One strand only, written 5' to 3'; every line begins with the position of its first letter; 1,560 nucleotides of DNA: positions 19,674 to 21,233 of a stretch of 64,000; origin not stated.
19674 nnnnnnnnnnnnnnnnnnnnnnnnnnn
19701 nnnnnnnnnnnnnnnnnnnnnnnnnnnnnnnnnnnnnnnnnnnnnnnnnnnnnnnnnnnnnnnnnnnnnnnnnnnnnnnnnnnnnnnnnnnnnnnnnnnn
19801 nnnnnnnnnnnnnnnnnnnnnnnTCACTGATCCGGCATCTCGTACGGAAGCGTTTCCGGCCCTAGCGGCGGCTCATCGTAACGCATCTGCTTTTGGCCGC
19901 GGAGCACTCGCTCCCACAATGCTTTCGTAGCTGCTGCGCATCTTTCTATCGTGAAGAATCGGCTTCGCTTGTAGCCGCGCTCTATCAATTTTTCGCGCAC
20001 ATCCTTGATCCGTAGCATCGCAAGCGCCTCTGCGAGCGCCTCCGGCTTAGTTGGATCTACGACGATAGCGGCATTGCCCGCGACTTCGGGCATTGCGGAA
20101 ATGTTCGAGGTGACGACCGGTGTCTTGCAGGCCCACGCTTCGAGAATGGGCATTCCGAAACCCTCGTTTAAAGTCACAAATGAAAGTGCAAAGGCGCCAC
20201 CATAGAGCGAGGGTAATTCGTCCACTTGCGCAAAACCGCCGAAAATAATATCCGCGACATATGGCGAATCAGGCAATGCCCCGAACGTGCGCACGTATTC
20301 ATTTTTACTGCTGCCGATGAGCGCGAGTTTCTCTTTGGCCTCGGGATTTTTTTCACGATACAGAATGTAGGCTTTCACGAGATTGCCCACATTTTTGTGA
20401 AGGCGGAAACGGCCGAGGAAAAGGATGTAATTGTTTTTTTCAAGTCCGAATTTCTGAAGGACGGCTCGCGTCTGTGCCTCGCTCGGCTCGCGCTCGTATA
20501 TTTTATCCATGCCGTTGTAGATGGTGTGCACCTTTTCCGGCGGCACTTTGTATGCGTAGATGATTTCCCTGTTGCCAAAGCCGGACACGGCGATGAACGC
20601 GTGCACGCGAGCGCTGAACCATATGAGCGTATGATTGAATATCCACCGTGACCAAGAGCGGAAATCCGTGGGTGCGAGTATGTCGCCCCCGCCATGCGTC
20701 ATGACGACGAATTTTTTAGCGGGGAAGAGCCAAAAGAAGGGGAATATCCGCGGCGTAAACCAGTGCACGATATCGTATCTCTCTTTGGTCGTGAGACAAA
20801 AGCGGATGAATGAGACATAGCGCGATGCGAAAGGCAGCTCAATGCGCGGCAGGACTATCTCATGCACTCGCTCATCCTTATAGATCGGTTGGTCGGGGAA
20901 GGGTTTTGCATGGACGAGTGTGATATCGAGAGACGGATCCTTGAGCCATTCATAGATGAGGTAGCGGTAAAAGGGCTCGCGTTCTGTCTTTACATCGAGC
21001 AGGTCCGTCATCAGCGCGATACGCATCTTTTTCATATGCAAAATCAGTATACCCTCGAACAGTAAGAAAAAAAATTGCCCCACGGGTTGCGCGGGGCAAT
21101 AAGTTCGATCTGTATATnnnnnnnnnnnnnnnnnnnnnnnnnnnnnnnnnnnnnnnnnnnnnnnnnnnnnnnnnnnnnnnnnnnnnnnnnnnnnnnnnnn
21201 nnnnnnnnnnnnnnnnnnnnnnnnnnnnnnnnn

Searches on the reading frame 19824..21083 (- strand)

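Call 22: search_protein_families(library=ncbifam, proteins=[window:19824-21083:-], max_evalue=0.00001)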
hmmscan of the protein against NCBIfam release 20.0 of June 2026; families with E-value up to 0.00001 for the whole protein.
window:19824-21083:- (419 aa): 13 families
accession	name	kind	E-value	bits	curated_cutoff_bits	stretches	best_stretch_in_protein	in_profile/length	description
TIGR04047.1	MSMEG_0565_glyc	hypoth_equivalog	2.7e-24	85.9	259.85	1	161-388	140-369/373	MSMEG_0565 family glycosyltransferase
TIGR02149.1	glgA_Coryne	subfamily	6.6e-19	68.3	302.4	1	161-394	146-391/391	glycogen synthase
TIGR03088.1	stp2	hypoth_equivalog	1.9e-18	66.7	409.05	1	157-391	134-371/374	TIGR03088 family PEP-CTERM/XrtA system glycosyltransferase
TIGR03449.1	mycothiol_MshA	equivalog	6.2e-15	55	462.5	1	171-393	176-403/406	D-inositol-3-phosphate glycosyltransferase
TIGR03999.1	thiol_BshA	equivalog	1.3e-10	40.7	273.7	1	162-394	147-374/375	N-acetyl-alpha-D-glucosaminyl L-malate synthase BshA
NF038298.1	EPS_HpsO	equivalog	2.2e-10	39.9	575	1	300-375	292-368/388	hormogonium polysaccharide biosynthesis glycosyltransferase HpsO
TIGR04157.1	glyco_rSAM_CFB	subfamily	3.1e-10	39.6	400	1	163-335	173-339/406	TIGR04157 family glycosyltransferase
NF053513.1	Gtran_IagA_BgsA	equivalog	7.2e-10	38.4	460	1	98-394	39-332/333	LTA glycolipid anchor biosynthesis glycosyltransferase, IagA/BgsA family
NF053787.1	GlcN_PG_synth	equivalog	2.4e-09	36.5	480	1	200-364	180-330/361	N-acetylglucosaminyl phosphatidylglycerol synthase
NF049987.1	DaglGlyslTfaseDgs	equivalog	9.9e-08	31.3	500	1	97-397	38-331/332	processive diacylglycerol alpha-glucosyltransferase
NF041876.1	EPS_EpsE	equivalog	2e-07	30.6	400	1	299-365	298-367/389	exopolysaccharide biosynthesis GT4 family glycosyltransferase EpsE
TIGR04063.1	stp3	hypoth_equivalog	2.9e-07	29.7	442.05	1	170-370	167-371/397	TIGR04063 family PEP-CTERM/XrtA system glycosyltransferase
NF041010.1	glycosy_Agl16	equivalog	3.2e-06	26.2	575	1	157-392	131-350/352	glycosylation protein Agl16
